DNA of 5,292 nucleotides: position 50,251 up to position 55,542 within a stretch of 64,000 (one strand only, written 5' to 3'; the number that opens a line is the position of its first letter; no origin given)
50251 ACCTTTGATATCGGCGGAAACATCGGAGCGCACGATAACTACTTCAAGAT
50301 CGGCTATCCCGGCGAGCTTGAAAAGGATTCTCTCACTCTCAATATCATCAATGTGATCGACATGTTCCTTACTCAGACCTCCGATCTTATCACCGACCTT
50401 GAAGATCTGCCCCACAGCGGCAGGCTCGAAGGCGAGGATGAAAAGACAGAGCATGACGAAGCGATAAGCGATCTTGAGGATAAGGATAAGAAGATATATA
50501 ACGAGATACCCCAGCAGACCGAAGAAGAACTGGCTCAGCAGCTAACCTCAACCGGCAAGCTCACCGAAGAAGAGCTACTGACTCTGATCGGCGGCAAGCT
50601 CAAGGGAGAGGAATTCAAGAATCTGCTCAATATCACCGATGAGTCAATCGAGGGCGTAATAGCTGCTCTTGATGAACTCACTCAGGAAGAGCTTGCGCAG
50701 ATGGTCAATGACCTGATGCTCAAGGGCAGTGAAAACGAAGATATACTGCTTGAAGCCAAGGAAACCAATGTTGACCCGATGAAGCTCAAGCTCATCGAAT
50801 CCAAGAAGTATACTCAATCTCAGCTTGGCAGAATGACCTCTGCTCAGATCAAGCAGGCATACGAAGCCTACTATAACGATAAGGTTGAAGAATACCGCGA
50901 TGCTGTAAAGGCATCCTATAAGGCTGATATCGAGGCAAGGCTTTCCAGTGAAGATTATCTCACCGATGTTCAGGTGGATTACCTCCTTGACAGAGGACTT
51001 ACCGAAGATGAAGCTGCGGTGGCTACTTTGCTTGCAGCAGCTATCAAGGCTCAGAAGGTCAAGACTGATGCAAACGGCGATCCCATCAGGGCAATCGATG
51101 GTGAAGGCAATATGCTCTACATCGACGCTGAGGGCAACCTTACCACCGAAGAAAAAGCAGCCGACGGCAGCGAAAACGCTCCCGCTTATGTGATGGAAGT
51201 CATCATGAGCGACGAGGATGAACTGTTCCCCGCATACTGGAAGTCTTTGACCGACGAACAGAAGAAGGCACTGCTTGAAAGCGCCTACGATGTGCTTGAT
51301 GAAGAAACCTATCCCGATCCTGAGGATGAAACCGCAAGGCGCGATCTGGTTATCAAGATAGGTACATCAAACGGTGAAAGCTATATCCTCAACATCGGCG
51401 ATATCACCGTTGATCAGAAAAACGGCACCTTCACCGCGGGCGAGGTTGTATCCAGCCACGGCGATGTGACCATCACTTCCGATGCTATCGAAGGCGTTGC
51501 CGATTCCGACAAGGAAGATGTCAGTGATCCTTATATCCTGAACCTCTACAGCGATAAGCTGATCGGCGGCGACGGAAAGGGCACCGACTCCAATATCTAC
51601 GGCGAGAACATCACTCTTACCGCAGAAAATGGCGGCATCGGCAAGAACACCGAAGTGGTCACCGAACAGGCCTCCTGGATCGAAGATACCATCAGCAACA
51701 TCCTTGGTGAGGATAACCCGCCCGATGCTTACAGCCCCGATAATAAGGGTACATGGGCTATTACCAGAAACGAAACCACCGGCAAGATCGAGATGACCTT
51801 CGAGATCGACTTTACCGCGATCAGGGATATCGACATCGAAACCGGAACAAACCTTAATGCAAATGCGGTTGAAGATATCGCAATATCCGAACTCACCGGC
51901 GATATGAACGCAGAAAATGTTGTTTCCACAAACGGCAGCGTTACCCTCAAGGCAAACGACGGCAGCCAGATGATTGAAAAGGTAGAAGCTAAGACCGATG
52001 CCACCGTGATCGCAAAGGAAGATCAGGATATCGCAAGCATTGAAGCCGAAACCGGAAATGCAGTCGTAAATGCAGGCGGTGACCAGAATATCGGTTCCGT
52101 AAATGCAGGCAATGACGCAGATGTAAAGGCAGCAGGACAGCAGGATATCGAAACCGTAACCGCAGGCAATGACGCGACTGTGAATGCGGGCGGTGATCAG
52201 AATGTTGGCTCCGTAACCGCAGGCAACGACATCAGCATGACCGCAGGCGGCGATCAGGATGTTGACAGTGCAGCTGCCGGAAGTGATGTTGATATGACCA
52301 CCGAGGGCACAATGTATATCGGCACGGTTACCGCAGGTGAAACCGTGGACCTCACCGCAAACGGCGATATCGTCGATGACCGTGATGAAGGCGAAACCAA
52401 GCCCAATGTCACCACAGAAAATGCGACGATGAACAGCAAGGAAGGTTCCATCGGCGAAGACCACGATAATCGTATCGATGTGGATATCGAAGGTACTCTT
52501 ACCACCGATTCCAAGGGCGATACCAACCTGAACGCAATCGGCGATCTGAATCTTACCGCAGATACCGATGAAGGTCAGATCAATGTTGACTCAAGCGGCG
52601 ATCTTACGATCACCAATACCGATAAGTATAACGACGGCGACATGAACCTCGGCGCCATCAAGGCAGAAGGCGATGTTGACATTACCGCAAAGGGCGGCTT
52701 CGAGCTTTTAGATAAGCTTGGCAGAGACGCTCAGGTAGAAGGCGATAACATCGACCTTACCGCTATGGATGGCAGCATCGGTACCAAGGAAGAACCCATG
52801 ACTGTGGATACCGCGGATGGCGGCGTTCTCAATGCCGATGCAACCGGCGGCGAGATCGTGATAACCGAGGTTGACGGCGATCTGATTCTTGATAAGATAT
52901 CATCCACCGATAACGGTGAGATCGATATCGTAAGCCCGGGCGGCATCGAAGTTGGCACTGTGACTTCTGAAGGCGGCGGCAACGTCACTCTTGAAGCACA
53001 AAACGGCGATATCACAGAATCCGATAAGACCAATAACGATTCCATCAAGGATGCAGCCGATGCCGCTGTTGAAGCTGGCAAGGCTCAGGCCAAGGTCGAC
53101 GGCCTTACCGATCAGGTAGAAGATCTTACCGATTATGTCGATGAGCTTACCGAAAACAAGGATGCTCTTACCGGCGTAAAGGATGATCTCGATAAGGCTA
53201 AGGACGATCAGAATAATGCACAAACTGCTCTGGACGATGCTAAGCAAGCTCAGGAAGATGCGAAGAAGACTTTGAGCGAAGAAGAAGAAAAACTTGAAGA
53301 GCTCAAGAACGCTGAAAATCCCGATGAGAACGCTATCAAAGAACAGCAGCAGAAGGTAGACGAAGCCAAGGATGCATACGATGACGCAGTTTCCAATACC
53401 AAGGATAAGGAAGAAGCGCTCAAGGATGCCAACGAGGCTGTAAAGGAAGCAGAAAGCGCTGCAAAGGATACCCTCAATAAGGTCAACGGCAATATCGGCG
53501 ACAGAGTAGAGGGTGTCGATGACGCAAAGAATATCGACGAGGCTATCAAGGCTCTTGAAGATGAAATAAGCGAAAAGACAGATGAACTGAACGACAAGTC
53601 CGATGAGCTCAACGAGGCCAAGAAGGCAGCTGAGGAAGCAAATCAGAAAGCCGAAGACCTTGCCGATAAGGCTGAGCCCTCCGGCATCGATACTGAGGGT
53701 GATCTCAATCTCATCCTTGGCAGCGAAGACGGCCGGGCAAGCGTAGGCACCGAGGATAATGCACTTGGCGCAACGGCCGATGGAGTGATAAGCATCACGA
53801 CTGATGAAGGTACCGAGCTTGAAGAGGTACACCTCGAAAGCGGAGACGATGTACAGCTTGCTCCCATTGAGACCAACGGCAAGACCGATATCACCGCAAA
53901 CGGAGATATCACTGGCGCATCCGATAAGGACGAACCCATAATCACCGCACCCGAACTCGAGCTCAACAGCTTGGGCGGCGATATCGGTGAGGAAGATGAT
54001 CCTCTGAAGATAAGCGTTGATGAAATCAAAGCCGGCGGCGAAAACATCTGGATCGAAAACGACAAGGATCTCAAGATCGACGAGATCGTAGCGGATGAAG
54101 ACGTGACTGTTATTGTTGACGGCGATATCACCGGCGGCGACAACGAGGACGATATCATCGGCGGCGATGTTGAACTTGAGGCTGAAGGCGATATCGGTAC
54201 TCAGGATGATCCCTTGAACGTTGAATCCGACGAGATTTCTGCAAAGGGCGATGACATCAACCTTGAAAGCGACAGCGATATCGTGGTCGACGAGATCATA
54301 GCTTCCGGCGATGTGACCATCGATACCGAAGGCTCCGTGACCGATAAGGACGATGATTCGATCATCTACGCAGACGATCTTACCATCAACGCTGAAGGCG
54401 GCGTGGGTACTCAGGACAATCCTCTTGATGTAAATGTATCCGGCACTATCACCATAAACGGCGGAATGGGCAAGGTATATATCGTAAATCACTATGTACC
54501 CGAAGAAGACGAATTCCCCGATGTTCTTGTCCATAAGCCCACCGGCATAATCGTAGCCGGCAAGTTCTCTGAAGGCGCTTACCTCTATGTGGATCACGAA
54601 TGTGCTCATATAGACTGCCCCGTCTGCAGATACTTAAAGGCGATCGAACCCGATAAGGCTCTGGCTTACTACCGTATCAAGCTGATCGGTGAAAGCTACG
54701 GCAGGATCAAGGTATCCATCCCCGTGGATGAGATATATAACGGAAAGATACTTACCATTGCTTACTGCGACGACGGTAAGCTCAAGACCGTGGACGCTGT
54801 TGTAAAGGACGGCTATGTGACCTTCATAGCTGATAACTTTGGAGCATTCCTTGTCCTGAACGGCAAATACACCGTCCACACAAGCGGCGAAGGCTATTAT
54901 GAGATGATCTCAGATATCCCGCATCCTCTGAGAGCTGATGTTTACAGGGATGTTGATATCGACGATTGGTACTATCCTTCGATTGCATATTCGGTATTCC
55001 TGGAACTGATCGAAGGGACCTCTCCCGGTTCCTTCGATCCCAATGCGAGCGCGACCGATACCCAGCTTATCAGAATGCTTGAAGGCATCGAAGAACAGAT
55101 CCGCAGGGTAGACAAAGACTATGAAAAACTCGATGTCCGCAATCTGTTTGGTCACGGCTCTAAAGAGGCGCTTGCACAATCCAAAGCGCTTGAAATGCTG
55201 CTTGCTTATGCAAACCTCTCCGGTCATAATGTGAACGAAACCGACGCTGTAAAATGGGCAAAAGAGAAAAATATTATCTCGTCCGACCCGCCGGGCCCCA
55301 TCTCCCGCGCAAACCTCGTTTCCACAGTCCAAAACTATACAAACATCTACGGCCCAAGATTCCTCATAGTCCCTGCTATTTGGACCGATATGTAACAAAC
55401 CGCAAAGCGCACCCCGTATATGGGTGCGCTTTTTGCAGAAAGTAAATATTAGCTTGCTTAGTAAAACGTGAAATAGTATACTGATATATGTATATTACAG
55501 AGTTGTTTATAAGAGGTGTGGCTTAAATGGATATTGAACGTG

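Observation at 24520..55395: Uninterrupted 30.9-kb ORF encoding a 10,291-aa secreted, wall-anchored mosaic fibre protein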

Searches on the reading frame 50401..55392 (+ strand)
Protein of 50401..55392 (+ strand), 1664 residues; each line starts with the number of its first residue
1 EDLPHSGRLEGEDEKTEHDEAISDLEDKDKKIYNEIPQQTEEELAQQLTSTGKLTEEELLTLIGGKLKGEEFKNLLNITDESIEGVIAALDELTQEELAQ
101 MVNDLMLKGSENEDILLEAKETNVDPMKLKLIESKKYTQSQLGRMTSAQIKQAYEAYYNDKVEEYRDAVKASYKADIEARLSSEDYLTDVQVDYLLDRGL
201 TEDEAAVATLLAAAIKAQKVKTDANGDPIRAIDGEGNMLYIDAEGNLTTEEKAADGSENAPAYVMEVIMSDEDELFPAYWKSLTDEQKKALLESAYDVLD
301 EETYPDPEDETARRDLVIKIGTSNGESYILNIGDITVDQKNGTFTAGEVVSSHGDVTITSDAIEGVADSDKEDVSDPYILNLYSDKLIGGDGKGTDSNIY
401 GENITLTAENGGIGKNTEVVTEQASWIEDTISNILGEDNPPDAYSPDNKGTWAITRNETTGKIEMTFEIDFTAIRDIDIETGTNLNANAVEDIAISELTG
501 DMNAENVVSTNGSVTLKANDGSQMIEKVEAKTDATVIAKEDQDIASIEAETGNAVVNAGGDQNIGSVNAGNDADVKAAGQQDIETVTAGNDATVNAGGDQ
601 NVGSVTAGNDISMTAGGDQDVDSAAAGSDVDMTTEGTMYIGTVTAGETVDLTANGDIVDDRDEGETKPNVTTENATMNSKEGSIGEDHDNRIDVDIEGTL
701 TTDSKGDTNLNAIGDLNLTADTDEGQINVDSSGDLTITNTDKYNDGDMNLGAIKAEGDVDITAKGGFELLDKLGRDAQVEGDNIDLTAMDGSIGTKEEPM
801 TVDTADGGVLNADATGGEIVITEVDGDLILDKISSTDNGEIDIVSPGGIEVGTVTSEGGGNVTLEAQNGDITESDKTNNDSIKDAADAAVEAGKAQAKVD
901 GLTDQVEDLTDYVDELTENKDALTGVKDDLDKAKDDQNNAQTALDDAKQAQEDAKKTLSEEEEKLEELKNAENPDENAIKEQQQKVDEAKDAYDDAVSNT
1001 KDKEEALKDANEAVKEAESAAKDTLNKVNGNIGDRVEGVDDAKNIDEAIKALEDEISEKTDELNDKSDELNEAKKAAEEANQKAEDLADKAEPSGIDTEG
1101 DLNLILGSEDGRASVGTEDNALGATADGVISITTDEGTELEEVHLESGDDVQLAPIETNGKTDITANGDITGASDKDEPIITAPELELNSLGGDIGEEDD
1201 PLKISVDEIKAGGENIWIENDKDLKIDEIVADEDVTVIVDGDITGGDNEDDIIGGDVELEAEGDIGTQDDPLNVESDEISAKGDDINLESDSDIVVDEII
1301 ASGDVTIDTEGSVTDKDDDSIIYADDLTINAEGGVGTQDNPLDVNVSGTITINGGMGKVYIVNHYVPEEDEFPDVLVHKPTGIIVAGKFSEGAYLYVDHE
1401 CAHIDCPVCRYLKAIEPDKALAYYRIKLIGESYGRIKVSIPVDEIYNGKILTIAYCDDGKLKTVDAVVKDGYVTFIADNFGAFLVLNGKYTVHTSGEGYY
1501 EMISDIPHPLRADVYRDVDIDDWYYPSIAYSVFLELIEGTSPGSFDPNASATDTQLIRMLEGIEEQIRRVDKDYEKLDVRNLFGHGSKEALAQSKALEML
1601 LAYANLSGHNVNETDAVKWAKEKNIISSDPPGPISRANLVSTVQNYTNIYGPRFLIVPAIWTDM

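Call 29: search_solved_structures(query=window:50401-55392:+, max_evalue=1)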
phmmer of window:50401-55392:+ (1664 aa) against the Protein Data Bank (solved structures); distinct sequences matched with E-value up to 1: 6.
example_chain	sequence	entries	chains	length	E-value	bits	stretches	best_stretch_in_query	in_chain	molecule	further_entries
9sob_J32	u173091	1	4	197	0.1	13.5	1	910-1071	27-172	Nuclear pore complex protein NUP62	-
9sob_J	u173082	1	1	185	0.14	13.1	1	909-1070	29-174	Nuclear pore complex protein NUP62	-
9y5h_B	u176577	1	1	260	0.21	12.5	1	902-1087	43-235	sc-t-SNARE-diff-#3.3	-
1dd5_A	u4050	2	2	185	0.31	11.9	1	999-1067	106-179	RIBOSOME RECYCLING FACTOR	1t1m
2l83_A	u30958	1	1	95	0.56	11.1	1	1227-1284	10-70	Small archaeal modifier protein 1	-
9rld_L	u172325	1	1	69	0.87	10.4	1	895-947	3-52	Major outer membrane lipoprotein Lpp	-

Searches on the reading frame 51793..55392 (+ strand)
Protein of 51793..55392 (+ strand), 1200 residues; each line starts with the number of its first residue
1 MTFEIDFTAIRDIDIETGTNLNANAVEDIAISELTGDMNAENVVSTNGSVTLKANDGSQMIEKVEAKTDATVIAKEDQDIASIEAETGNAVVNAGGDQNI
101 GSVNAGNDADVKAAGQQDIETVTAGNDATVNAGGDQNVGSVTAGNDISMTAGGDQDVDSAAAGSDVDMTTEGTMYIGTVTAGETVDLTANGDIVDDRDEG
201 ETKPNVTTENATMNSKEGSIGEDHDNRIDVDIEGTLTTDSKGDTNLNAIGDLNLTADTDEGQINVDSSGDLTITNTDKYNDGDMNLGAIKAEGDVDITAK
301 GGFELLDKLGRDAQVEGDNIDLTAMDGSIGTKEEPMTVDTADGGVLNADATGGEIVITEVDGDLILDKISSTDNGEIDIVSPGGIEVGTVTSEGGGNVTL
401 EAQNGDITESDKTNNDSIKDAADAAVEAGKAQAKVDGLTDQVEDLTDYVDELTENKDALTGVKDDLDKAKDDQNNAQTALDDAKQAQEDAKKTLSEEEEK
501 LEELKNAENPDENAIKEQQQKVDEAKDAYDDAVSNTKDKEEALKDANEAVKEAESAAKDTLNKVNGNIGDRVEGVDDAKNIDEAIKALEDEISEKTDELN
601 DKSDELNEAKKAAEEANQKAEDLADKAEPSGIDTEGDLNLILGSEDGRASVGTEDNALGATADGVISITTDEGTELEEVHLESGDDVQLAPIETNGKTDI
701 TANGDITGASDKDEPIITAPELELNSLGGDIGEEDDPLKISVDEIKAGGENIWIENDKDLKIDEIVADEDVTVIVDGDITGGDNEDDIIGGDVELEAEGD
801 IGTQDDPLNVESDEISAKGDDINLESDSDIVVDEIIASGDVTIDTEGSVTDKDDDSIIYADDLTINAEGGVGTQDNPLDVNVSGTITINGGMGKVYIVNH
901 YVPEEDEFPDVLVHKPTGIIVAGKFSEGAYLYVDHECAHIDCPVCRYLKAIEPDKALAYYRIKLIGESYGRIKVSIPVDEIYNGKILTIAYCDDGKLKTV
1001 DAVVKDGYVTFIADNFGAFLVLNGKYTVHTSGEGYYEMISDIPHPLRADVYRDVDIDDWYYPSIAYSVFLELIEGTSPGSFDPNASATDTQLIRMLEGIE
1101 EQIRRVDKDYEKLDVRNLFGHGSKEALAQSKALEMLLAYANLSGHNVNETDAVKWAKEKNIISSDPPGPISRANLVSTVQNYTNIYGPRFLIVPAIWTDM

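Call 41: search_protein_representatives(protein=window:51793-55392:+)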
Query: 1200 residues. Proteins with E-value up to 0.001 (for the whole library): 452; up to 1e-10: 138; up to 1e-30: 51. The best 150 are listed.
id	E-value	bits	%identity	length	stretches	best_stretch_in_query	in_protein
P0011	2.9e-215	734.4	48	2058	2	115-1043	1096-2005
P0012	1.7e-208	712.0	48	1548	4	122-1040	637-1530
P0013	7.1e-203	693.3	50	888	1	178-1030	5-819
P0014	3.1e-196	671.3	48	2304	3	152-1040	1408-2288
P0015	1.3e-192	659.3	95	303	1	897-1198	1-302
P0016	2.6e-129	449.7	40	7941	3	452-1029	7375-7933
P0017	2.1e-115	403.7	40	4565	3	551-1030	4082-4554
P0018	1.0e-114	401.4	38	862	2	408-1096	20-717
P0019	3.6e-108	379.7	36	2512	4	172-1095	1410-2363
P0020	1.5e-87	311.4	35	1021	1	257-1100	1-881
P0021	4.6e-87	309.8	36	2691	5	565-1097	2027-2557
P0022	7.0e-79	282.7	49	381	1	565-903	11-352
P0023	4.1e-77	276.8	36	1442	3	530-1023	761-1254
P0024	3.2e-63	230.8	32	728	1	558-1096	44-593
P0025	2.8e-59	217.8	41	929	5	612-904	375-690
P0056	2.2e-33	132.0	34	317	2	940-1098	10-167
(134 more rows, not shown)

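Call 60: search_protein_families(library=pfam, proteins=[P0018, P0056, P0021], max_evalue=0.01)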
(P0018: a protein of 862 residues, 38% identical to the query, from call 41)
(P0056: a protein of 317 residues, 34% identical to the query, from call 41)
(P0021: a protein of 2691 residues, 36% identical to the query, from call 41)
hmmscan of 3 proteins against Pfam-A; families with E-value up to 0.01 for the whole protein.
P0018 (862 aa): 1 family
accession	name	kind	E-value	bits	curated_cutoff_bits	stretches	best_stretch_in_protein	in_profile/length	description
PF00395.25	SLH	-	1.5e-26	92.5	20.8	3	732-773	2-43/44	S-layer homology domain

P0056 (317 aa): 1 family
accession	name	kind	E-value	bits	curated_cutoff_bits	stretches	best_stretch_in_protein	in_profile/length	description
PF00395.25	SLH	-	1.1e-25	89.7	20.8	2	180-222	2-44/44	S-layer homology domain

P0021 (2691 aa): 1 family
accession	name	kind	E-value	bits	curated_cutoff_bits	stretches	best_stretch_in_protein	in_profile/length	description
PF00395.25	SLH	-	1.6e-17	63.7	20.8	2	2628-2671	2-44/44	S-layer homology domain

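Call 70: search_protein_families(library=phrogs, proteins=[window:51793-55392:+], max_evalue=0.001)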
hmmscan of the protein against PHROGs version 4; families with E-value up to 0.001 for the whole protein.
window:51793-55392:+ (1200 aa): 1 family
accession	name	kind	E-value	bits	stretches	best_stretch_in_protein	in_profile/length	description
phrog_167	-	tail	7.3e-07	28.3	1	427-625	54-236/1555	tail length tape measure protein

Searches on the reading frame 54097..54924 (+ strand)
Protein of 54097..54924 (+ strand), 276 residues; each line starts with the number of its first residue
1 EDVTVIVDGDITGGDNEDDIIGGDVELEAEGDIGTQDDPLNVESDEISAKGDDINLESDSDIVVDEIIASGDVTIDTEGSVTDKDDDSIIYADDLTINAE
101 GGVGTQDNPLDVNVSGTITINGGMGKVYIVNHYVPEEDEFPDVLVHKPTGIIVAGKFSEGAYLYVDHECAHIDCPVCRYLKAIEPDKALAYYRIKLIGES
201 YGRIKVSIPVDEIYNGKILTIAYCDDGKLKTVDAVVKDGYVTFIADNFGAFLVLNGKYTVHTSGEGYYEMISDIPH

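Call 78: find_related_loci(query=A5, collection=metagenome_contigs, flank=10000)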
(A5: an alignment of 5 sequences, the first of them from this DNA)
Query A5 (276 aa) in metagenome_contigs; peptide patterns used: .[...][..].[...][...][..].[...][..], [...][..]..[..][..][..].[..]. (x = any residue, [..] = any of these).
114 stretches matched a pattern; 3 encode a relative of the query (tblastn E <= 1e-3); 3 distinct loci.
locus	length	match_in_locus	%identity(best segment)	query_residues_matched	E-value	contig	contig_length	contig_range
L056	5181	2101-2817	37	2-182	7e-29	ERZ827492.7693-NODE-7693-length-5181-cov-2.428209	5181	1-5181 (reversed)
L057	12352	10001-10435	41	1-148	5e-27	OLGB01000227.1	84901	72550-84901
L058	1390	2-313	44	33-135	4e-21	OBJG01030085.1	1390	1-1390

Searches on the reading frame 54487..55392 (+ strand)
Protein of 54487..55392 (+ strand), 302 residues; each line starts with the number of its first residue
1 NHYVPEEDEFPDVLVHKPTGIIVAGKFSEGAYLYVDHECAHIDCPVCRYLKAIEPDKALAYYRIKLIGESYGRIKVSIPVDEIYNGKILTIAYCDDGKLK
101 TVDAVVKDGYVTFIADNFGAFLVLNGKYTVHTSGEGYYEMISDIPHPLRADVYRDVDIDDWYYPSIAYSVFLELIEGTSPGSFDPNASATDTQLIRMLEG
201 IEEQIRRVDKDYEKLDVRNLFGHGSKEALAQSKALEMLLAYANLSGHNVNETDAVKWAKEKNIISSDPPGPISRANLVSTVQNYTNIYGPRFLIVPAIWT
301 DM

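Call 30: search_protein_families(library=pfam, proteins=[window:54487-55392:+], max_evalue=10)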
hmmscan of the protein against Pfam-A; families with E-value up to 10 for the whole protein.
window:54487-55392:+ (302 aa): 1 family
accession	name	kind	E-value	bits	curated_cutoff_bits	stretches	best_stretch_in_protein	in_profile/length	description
PF00395.25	SLH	-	1.1e-05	25.8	20.8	1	153-190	2-39/44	S-layer homology domain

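Call 83: search_protein_families(library=ncbifam, proteins=[window:54490-55392:+], max_evalue=0.01)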
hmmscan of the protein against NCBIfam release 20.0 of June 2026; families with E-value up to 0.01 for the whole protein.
window:54490-55392:+ (301 aa): 0 families
